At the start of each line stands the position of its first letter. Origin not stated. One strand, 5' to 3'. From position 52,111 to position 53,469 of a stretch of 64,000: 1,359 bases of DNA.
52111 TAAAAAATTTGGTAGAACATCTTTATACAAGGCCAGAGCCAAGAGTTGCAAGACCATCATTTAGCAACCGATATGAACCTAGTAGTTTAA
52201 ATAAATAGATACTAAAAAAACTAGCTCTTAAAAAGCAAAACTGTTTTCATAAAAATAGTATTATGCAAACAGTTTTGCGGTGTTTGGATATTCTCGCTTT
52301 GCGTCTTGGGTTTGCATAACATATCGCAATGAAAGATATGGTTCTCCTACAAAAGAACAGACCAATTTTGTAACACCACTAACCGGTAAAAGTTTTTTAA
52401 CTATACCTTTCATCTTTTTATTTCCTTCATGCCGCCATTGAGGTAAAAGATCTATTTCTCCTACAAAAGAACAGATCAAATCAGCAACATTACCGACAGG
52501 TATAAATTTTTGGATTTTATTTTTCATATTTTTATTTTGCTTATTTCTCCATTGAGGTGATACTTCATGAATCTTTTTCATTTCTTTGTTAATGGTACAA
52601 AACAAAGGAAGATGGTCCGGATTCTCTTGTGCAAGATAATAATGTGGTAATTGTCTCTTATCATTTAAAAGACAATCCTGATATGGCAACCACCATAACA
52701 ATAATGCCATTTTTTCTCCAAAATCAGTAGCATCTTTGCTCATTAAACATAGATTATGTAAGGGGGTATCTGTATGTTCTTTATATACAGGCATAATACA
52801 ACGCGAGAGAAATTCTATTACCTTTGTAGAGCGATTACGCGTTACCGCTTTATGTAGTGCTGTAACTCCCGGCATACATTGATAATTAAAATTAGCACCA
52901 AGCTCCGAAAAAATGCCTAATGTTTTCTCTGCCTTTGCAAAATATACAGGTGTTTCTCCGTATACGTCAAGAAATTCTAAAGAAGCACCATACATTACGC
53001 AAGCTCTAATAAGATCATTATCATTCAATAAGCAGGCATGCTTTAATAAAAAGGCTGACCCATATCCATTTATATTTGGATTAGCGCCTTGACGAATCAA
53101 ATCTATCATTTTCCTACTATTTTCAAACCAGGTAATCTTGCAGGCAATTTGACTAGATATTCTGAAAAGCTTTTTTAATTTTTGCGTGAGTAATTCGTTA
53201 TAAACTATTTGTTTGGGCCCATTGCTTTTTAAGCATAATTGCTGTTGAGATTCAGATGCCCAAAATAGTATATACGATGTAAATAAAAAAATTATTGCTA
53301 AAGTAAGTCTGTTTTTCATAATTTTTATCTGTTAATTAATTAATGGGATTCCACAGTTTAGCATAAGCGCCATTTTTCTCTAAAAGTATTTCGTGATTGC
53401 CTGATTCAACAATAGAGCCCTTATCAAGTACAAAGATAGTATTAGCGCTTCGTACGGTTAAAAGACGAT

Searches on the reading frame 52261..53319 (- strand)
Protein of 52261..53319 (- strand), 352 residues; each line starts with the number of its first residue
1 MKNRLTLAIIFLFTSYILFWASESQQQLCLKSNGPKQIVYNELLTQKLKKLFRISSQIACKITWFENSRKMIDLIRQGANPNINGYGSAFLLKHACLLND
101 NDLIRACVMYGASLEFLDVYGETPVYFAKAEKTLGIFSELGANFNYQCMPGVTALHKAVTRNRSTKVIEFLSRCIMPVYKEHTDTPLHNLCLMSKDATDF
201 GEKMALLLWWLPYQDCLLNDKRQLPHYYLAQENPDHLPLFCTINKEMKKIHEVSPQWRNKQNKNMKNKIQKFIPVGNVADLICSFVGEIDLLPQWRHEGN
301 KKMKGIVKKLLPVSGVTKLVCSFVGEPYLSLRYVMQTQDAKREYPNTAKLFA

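Call 65: search_protein_families(library=pfam, proteins=[window:52261-53319:-], max_evalue=0.001)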
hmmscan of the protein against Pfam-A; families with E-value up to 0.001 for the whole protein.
window:52261-53319:- (352 aa): 4 families
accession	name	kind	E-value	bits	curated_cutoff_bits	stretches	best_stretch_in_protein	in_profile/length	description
PF12796.13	Ank_2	-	1e-05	26.4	27.3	0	141-191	19-68/90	Ankyrin repeats (3 copies)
PF13606.12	Ank_3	-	3.9e-05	24.1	22.3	0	151-175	2-25/30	Ankyrin repeat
PF13857.12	Ank_5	-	6.9e-05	23.6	27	0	74-125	1-53/56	Ankyrin repeats (many copies)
PF13637.12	Ank_4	-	0.0001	22.9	22.7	0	136-171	15-49/50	Ankyrin repeats (many copies)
